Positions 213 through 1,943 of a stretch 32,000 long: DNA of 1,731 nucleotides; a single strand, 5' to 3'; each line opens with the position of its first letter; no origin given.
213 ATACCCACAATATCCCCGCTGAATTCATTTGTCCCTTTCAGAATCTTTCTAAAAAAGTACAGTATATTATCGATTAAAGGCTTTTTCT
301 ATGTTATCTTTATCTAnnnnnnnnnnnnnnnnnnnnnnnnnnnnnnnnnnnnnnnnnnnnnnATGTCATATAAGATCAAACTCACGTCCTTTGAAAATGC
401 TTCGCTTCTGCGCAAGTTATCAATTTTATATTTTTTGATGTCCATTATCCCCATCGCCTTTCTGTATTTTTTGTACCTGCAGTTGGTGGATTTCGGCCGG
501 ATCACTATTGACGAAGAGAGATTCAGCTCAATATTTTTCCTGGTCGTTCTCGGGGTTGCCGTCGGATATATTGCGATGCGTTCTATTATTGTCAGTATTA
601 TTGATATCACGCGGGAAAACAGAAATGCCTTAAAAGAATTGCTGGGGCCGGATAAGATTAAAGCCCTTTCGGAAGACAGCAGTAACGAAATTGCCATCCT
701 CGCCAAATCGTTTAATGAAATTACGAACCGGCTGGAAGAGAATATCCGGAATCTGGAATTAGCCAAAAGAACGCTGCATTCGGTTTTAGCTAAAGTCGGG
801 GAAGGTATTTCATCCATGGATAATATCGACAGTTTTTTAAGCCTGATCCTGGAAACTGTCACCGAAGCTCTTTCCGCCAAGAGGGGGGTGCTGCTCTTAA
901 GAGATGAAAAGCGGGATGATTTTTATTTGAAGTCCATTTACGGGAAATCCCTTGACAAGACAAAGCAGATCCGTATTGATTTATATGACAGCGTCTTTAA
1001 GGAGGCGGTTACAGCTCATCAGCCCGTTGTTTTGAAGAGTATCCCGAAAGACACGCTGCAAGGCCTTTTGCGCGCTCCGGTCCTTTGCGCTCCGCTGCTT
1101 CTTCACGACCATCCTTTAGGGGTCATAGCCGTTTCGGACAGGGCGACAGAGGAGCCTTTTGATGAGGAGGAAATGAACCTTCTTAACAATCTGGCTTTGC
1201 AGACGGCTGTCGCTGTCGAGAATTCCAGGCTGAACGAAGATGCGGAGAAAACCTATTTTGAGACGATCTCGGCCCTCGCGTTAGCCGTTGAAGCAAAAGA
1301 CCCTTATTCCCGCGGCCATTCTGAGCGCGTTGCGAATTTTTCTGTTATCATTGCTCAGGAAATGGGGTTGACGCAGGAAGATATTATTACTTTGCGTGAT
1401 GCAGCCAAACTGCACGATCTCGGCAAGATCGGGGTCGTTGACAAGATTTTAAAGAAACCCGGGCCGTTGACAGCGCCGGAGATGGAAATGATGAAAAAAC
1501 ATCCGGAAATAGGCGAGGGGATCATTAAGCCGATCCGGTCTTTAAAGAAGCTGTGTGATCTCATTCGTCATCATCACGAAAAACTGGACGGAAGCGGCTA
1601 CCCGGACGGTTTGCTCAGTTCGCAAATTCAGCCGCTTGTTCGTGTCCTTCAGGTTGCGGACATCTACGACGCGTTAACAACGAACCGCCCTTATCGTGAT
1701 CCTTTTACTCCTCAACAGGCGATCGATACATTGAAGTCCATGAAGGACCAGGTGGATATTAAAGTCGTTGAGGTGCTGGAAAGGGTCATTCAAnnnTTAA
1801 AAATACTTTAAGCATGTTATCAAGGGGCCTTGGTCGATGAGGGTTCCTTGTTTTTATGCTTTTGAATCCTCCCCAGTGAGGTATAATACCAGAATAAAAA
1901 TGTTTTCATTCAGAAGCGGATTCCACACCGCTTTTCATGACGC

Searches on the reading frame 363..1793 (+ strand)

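Call 25: search_protein_families(library=pfam, proteins=[window:363-1793:+], max_evalue=0.001)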
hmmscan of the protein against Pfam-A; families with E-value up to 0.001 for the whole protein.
window:363-1793:+ (477 aa): 5 families
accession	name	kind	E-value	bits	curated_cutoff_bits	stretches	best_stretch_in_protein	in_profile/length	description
PF13487.12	HD_5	-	6.9e-35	120.7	27.2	1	308-467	6-169/170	HD domain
PF01966.28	HD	-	1.1e-19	71.2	22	1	318-437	3-115/116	HD domain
PF13492.12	GAF_3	-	5e-15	56.5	27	1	155-287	2-129/129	GAF domain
PF13185.12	GAF_2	-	1.1e-11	45.5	28.6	1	154-286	3-136/136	GAF domain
PF01590.32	GAF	-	1e-09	39.5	22.4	1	155-285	2-133/133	GAF domain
